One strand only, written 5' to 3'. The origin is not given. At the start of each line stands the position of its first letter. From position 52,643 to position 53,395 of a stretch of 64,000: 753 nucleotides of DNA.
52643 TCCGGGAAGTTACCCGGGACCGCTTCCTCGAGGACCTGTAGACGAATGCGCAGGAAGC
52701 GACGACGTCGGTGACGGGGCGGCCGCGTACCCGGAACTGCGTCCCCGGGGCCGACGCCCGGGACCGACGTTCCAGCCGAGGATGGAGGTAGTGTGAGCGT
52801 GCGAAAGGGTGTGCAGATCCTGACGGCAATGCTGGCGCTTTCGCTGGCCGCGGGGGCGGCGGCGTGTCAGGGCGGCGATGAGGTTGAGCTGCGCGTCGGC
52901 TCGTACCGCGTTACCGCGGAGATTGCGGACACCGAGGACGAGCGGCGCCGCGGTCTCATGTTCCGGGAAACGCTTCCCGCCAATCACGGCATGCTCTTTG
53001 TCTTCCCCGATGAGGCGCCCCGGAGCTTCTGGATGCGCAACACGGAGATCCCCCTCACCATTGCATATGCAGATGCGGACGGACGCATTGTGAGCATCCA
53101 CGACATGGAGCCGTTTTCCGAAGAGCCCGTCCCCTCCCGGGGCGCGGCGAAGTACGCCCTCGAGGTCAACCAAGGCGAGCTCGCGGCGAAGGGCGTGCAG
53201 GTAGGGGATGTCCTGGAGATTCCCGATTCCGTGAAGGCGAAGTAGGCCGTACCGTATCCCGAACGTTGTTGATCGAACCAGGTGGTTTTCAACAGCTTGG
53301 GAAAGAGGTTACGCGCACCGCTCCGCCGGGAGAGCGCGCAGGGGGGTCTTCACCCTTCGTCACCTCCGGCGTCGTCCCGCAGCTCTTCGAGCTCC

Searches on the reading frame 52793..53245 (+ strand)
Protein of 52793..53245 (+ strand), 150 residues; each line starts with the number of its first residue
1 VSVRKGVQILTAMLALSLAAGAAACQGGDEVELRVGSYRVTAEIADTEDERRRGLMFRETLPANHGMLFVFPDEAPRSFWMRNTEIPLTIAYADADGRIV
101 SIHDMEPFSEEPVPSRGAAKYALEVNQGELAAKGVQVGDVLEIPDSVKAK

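Call 27: search_protein_families(library=pfam, proteins=[window:52793-53245:+], max_evalue=0.001)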
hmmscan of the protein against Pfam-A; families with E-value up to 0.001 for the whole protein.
window:52793-53245:+ (150 aa): 1 family
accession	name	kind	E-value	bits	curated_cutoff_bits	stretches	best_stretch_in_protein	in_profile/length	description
PF02643.20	DUF192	-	2e-34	118.1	27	1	40-143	1-96/96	Uncharacterized ACR, COG1430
